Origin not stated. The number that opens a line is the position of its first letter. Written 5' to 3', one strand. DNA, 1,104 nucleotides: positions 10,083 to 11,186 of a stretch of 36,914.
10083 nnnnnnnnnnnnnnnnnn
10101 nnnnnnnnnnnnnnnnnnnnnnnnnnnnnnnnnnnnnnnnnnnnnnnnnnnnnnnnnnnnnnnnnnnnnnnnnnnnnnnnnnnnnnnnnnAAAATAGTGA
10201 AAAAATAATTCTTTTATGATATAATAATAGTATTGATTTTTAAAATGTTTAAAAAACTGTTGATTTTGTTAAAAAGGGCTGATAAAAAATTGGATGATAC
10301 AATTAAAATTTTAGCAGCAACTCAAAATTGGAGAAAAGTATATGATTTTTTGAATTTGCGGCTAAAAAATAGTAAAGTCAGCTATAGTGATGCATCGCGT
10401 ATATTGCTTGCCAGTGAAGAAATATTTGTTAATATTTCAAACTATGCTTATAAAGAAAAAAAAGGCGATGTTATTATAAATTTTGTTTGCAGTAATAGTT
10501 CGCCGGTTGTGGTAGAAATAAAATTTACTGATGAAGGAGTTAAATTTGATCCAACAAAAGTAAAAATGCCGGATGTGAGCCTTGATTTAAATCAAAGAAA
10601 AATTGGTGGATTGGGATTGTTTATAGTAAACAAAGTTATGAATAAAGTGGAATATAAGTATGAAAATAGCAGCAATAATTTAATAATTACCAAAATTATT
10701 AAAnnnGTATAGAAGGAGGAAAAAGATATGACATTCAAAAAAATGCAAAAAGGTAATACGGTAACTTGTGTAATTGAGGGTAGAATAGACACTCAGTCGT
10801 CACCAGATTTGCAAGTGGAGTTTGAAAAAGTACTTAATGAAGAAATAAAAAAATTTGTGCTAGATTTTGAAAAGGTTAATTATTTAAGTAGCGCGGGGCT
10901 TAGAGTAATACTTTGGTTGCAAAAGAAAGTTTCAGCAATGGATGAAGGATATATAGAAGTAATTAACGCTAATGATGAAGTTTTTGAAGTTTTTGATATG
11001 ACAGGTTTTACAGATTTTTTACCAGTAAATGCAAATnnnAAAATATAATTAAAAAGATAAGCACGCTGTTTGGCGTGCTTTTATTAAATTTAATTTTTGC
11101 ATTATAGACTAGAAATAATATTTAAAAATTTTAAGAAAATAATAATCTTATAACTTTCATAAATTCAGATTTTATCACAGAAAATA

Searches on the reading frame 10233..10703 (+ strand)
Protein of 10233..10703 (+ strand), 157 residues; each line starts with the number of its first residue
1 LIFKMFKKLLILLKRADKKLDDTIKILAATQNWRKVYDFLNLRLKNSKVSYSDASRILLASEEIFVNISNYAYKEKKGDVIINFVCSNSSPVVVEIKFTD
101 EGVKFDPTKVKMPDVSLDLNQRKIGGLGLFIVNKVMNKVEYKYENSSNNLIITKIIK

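Call 39: search_protein_families(library=pfam, proteins=[window:10233-10703:+], max_evalue=0.01)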
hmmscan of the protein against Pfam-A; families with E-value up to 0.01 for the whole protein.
window:10233-10703:+ (157 aa): 2 families
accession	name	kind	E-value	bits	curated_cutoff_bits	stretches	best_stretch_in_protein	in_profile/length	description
PF13581.12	HATPase_c_2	-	4e-17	62.8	27.4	1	31-154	6-127/127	Histidine kinase-like ATPase domain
PF02518.31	HATPase_c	-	0.0019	19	26.4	1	54-139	3-87/111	Histidine kinase-, DNA gyrase B-, and HSP90-like ATPase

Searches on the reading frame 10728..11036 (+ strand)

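Call 39: search_protein_families(library=pfam, proteins=[window:10728-11036:+], max_evalue=0.01)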
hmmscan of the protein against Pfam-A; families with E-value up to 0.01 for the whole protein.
window:10728-11036:+ (103 aa): 2 families
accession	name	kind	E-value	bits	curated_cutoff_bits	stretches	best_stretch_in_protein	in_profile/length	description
PF01740.26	STAS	-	1.9e-12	47.3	22.6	1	8-101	7-100/106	STAS domain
PF13466.11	STAS_2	-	6.3e-07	29.9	29.2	1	16-94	3-79/80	STAS domain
